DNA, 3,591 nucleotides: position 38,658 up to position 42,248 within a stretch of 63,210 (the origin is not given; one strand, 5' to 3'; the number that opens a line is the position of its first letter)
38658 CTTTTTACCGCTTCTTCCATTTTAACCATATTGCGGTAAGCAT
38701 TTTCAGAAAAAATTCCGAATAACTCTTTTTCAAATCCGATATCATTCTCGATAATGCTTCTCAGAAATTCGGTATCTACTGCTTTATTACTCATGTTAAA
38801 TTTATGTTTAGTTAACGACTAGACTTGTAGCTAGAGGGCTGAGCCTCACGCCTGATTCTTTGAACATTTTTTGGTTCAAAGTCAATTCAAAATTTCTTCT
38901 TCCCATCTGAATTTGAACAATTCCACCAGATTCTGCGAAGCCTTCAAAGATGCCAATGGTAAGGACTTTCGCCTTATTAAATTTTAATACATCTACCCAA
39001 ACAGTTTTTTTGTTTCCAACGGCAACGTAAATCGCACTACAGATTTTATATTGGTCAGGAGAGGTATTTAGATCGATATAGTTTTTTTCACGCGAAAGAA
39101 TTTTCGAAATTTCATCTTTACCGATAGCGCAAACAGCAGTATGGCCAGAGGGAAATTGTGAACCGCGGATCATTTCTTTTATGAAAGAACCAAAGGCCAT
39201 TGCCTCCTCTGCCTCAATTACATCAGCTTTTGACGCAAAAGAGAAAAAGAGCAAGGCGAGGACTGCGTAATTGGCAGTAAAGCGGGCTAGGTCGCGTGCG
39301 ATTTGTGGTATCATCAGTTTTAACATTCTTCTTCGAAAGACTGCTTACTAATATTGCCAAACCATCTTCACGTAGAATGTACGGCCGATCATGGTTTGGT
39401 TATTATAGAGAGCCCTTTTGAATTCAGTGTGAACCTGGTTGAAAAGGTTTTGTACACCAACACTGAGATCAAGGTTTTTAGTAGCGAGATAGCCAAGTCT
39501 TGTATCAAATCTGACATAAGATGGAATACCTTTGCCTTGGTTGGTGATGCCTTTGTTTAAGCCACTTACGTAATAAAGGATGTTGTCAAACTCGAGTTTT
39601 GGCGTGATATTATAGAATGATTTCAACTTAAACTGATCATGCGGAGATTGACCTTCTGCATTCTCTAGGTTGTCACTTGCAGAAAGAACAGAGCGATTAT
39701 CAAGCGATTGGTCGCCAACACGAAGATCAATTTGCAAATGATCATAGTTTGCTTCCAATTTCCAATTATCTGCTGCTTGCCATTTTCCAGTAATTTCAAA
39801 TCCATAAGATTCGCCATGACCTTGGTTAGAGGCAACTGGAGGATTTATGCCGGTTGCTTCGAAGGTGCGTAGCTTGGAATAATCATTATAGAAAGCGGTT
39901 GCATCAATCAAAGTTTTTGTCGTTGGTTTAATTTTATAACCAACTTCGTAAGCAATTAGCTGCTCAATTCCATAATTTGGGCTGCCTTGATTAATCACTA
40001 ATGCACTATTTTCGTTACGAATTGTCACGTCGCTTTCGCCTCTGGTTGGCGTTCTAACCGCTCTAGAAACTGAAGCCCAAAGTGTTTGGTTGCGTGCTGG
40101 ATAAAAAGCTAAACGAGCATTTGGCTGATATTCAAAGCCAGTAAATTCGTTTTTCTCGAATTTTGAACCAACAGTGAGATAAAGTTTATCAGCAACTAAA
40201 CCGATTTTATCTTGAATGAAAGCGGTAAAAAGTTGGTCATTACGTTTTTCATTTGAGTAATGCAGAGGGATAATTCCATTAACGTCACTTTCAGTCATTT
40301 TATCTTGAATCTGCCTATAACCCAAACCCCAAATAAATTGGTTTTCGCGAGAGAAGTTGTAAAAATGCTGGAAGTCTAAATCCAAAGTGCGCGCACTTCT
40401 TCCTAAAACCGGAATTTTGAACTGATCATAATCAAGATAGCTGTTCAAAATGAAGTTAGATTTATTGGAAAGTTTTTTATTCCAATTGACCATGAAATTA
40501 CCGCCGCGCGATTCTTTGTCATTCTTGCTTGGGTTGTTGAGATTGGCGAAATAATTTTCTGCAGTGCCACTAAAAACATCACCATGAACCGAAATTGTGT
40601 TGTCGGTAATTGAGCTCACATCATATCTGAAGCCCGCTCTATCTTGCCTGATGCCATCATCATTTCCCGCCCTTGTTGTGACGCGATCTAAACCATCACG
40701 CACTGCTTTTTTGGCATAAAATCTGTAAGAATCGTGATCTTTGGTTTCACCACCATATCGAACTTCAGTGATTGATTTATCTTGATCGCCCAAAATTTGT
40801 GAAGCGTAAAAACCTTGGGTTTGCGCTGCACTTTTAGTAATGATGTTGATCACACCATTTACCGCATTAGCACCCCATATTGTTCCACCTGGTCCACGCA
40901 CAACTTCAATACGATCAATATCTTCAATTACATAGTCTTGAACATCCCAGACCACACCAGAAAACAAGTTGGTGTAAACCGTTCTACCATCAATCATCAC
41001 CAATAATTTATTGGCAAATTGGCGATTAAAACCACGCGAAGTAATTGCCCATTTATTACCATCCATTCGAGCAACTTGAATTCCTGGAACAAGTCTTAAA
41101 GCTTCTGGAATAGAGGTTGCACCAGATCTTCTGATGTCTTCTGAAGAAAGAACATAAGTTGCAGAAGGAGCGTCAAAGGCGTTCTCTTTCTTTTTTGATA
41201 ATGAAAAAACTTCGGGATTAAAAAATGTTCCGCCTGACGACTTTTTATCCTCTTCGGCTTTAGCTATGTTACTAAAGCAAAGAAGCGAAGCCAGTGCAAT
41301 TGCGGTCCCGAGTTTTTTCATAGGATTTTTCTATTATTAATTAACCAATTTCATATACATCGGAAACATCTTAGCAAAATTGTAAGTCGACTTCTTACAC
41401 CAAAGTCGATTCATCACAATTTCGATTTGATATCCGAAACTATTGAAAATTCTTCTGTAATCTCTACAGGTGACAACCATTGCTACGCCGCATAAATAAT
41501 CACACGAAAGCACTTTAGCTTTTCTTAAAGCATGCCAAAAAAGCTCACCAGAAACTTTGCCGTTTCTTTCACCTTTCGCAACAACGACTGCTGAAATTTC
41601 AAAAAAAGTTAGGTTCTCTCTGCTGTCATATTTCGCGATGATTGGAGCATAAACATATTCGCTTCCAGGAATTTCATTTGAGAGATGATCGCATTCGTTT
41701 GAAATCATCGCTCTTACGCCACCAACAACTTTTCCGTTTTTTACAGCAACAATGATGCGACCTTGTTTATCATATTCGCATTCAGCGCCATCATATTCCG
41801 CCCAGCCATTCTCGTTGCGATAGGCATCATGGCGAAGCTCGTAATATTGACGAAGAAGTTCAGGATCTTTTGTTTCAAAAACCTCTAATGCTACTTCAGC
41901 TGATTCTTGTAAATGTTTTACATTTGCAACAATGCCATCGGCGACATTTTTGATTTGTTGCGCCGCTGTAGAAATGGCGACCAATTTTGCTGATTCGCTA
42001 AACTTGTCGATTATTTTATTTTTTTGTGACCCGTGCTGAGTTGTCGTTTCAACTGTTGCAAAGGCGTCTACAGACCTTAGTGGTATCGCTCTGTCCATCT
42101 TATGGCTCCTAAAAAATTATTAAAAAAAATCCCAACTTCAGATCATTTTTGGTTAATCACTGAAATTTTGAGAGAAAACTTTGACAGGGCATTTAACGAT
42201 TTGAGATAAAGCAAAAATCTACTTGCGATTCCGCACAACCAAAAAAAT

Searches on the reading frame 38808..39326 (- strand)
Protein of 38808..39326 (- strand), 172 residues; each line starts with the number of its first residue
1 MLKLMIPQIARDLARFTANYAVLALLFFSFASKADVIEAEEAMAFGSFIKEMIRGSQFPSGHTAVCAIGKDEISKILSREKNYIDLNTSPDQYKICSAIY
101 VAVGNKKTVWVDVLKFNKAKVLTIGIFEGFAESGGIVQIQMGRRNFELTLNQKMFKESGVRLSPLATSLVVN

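Call 14: search_protein_families(library=pfam, proteins=[window:38808-39326:-], max_evalue=0.001)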
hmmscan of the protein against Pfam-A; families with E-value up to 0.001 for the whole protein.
window:38808-39326:- (172 aa): 1 family
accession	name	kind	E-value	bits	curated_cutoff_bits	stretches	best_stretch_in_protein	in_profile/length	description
PF13689.11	DUF4154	-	9.3e-09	36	24.9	1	75-164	38-136/143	YfiR/HmsC-like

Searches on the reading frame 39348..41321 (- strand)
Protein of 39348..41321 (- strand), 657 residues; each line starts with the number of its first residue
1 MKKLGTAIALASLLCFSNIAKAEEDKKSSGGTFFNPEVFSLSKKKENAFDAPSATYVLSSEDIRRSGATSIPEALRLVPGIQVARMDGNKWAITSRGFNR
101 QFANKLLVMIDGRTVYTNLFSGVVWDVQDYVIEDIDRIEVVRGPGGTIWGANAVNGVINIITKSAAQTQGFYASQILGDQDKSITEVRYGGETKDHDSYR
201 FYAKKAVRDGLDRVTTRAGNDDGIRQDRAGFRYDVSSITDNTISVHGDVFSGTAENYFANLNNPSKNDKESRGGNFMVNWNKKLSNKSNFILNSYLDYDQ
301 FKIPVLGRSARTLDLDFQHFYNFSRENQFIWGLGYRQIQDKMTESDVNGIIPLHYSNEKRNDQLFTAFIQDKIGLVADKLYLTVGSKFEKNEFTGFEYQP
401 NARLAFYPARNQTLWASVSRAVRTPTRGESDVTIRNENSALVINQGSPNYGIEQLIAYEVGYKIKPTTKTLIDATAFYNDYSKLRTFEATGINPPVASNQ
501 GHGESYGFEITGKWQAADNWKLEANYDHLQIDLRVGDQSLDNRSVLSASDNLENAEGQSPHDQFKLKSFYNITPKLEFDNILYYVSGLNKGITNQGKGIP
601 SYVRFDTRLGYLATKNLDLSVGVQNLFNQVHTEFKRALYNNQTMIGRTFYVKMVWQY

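Call 14: search_protein_families(library=pfam, proteins=[window:39348-41321:-], max_evalue=0.001)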
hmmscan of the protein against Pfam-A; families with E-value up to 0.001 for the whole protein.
window:39348-41321:- (657 aa): 2 families
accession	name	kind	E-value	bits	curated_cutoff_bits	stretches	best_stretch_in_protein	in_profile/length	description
PF00593.30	TonB_dep_Rec_b-barrel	-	2.7e-28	100.5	27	1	220-626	10-436/436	TonB dependent receptor-like, beta-barrel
PF07715.20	Plug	-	2e-21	76.9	23.9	1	49-157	3-107/107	TonB-dependent Receptor Plug Domain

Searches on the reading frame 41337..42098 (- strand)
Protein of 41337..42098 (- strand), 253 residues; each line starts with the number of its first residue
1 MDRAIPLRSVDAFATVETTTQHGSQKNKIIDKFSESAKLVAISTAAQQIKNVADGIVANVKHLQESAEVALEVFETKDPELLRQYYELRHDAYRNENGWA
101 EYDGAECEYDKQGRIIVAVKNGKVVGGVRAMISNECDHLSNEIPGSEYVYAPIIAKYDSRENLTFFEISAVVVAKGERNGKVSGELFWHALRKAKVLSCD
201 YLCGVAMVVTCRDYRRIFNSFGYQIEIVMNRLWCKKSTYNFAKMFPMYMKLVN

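Call 14: search_protein_families(library=pfam, proteins=[window:41337-42098:-], max_evalue=0.001)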
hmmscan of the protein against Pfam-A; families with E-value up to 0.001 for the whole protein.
window:41337-42098:- (253 aa): 2 families
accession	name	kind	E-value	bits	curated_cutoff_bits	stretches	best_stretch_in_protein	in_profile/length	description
PF21926.2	FeeM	-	1.5e-05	25.3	27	1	85-218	2-134/158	N-acyl amino acid synthase FeeM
PF00583.31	Acetyltransf_1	-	0.00083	20.1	20.7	0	85-201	4-95/116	Acetyltransferase (GNAT) family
